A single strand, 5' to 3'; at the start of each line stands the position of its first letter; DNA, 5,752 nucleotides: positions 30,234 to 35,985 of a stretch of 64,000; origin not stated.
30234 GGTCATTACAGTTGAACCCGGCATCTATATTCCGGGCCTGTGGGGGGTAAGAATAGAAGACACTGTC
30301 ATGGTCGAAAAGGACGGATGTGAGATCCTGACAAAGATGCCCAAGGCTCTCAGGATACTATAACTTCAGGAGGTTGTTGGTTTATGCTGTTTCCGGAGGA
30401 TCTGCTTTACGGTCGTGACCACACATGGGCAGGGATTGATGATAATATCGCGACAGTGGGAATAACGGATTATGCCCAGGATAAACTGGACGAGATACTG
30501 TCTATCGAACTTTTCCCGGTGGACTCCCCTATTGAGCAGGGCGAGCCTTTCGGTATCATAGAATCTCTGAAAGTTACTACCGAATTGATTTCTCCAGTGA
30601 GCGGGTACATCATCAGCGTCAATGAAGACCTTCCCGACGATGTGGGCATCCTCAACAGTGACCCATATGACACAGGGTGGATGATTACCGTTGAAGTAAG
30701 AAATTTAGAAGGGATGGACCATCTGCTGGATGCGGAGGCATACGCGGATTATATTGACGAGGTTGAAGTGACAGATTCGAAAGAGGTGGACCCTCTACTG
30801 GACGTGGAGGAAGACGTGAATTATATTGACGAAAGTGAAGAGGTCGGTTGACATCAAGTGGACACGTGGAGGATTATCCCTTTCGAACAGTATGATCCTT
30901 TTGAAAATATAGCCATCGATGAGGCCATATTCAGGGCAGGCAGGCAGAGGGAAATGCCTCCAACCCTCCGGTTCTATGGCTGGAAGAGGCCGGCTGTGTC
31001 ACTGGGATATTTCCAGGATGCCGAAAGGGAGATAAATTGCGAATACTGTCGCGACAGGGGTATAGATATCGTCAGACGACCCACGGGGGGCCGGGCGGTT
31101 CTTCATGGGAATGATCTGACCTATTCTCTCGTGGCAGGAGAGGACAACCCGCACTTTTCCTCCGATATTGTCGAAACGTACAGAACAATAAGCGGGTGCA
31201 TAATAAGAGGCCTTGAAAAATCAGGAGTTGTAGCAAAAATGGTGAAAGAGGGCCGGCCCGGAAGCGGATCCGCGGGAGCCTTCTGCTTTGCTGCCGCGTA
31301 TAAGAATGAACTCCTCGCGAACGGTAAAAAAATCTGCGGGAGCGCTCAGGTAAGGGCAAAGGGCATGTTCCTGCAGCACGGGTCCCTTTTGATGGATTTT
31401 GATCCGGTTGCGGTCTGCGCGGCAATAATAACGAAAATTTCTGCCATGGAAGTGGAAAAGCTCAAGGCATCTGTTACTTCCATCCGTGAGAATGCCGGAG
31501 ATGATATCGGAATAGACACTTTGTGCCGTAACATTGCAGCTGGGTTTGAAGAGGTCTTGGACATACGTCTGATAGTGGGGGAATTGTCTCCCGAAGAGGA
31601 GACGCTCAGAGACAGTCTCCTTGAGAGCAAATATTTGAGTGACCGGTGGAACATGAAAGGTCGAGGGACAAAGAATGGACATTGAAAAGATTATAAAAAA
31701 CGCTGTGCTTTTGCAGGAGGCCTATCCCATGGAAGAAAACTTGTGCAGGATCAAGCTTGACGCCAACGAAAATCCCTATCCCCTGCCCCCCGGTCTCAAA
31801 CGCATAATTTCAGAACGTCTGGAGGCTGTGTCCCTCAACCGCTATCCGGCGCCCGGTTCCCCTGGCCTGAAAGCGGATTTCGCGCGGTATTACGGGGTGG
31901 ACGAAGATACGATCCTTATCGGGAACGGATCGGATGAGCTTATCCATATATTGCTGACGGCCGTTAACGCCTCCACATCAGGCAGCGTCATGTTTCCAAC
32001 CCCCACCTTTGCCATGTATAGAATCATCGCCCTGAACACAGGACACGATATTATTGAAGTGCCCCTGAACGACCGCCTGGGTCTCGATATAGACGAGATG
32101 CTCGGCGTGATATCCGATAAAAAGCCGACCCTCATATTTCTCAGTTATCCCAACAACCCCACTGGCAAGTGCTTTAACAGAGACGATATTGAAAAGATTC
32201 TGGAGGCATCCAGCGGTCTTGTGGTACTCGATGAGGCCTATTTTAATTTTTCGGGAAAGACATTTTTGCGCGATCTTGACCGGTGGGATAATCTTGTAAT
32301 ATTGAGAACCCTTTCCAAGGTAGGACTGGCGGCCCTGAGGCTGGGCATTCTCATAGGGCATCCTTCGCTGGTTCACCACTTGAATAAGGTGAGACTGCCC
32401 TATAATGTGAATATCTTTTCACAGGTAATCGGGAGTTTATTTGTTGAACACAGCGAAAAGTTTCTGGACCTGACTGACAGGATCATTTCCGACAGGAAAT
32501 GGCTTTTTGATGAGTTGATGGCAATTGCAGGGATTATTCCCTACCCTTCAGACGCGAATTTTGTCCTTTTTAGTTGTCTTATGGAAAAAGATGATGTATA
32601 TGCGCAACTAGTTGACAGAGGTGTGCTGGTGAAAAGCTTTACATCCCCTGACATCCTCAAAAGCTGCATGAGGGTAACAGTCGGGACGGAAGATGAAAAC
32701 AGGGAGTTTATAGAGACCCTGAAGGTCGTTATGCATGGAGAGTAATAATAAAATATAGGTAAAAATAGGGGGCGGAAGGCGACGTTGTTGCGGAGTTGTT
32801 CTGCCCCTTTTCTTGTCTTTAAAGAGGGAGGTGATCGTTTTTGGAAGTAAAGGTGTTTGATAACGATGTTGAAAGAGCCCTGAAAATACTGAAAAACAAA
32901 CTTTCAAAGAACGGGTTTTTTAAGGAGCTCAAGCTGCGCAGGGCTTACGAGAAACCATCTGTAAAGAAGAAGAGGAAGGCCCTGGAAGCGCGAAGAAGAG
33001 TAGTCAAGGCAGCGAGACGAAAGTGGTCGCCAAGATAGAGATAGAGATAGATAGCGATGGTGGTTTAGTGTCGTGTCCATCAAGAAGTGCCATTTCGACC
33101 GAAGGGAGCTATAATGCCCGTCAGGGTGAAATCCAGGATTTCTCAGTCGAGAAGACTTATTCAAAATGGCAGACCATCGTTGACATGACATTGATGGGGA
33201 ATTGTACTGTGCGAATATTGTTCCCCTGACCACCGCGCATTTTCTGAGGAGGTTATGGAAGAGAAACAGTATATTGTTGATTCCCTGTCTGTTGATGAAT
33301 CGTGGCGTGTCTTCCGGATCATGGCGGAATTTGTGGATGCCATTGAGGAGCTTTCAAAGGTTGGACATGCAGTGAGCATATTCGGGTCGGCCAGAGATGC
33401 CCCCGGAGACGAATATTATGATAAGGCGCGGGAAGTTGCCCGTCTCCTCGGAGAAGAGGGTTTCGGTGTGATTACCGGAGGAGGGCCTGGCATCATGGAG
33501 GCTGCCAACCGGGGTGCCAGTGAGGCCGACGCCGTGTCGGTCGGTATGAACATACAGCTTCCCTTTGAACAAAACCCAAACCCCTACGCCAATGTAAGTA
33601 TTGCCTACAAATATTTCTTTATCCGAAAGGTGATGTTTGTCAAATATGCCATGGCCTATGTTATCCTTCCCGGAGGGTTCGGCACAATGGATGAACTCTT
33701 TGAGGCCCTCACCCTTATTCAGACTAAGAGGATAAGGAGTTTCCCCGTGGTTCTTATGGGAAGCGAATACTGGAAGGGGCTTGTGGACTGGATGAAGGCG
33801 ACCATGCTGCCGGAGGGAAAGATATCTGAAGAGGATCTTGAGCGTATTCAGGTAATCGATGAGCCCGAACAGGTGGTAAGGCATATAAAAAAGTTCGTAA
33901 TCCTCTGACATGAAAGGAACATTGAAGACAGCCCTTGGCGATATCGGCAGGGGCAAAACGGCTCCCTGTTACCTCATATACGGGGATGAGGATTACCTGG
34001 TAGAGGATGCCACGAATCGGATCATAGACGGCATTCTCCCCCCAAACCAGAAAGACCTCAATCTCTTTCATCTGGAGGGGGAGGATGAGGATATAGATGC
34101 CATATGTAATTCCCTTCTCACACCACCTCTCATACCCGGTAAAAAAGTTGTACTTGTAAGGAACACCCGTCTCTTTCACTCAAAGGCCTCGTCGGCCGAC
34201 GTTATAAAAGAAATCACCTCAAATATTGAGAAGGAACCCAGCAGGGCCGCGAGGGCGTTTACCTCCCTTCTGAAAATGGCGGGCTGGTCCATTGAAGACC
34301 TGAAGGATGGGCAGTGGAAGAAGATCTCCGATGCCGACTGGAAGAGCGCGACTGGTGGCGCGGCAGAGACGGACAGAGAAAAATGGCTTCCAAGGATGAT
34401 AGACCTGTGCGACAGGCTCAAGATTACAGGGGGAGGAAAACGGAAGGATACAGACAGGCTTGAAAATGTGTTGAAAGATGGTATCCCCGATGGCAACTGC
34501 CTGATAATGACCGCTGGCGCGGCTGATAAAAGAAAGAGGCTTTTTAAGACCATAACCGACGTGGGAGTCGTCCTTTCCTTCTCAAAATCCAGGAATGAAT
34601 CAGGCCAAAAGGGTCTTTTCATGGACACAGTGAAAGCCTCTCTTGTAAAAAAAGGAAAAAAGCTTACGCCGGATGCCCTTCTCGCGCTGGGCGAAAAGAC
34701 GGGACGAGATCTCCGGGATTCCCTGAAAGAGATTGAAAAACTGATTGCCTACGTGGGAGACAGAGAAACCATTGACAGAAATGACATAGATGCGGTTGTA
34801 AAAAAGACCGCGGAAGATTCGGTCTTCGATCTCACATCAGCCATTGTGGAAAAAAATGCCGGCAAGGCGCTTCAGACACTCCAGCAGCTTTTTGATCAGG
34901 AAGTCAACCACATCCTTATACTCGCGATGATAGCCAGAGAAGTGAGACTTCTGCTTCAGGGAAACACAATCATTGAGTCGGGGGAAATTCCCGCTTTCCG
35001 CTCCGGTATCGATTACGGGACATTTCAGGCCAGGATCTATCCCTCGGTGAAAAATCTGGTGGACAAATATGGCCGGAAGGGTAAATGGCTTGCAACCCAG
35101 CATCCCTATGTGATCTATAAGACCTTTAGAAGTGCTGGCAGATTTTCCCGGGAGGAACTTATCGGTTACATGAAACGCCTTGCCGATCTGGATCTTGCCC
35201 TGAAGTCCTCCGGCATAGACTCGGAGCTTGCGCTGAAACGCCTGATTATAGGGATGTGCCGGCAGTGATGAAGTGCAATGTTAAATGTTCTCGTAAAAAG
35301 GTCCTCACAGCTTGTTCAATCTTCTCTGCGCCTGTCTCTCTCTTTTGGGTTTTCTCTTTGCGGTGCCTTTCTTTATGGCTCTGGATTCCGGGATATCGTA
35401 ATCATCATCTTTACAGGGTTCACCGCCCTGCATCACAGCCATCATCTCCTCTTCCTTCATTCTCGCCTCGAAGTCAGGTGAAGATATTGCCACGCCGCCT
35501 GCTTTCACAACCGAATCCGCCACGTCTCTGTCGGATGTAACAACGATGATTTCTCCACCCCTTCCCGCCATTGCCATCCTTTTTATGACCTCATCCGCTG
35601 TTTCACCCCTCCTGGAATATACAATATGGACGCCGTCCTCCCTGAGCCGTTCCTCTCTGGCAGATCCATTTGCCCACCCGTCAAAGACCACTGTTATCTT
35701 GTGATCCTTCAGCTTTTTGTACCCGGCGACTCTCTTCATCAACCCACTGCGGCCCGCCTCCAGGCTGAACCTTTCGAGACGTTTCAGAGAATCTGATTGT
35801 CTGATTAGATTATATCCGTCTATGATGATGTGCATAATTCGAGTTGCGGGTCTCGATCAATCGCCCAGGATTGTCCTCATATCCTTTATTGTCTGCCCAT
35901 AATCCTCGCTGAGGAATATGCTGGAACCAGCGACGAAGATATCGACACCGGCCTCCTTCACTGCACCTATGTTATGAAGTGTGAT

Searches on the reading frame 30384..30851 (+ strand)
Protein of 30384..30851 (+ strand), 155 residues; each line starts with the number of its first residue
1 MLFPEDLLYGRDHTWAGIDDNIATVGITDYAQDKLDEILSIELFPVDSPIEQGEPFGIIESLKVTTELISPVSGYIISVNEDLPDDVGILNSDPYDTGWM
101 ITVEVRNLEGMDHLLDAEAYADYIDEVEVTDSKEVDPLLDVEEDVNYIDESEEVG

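Call 57: search_protein_families(library=pfam, proteins=[window:30384-30851:+], max_evalue=0.0001)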
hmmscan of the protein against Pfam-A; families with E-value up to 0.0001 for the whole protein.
window:30384-30851:+ (155 aa): 1 family
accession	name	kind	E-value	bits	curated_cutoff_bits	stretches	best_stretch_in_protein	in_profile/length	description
PF01597.25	GCV_H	-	3.6e-33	114.5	22.2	1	8-126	2-121/122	Glycine cleavage H-protein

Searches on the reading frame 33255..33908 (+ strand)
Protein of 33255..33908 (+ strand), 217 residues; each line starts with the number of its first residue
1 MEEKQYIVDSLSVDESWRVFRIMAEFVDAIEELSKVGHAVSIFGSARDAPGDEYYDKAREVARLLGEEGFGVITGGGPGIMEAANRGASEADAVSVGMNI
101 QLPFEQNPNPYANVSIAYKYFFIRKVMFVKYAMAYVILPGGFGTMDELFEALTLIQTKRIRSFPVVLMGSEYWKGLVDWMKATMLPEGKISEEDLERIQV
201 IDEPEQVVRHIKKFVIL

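Call 56: search_protein_families(library=pfam, proteins=[window:33255-33908:+], max_evalue=0.00001)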
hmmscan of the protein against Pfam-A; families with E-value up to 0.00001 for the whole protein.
window:33255-33908:+ (217 aa): 2 families
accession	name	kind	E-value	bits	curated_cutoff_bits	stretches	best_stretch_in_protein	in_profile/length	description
PF03641.19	Lysine_decarbox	-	2.3e-35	122.1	27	1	81-210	1-130/131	Possible lysine decarboxylase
PF18306.6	LDcluster4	-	1.5e-18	67.3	26.3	1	40-153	4-115/151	SLOG cluster4 family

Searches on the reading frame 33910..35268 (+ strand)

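Call 56: search_protein_families(library=pfam, proteins=[window:33910-35268:+], max_evalue=0.00001)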
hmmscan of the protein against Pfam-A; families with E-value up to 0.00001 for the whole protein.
window:33910-35268:+ (452 aa): 2 families
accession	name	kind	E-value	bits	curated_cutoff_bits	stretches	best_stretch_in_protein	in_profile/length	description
PF21694.2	DNA_pol3_delta_C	-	1.2e-21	77.4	27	2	302-356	1-55/121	DNA polymerase III delta subunit, C-terminal domain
PF06144.19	DNA_pol3_delta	-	2.9e-18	66.5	21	1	21-108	1-89/124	DNA polymerase III, delta subunit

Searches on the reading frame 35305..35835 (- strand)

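Call 56: search_protein_families(library=pfam, proteins=[window:35305-35835:-], max_evalue=0.00001)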
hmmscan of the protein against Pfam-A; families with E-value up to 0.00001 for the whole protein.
window:35305-35835:- (176 aa): 1 family
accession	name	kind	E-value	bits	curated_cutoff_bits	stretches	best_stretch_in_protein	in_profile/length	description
PF05991.17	NYN_YacP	-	3.3e-33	115.5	24.6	1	3-131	1-132/166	YacP-like NYN domain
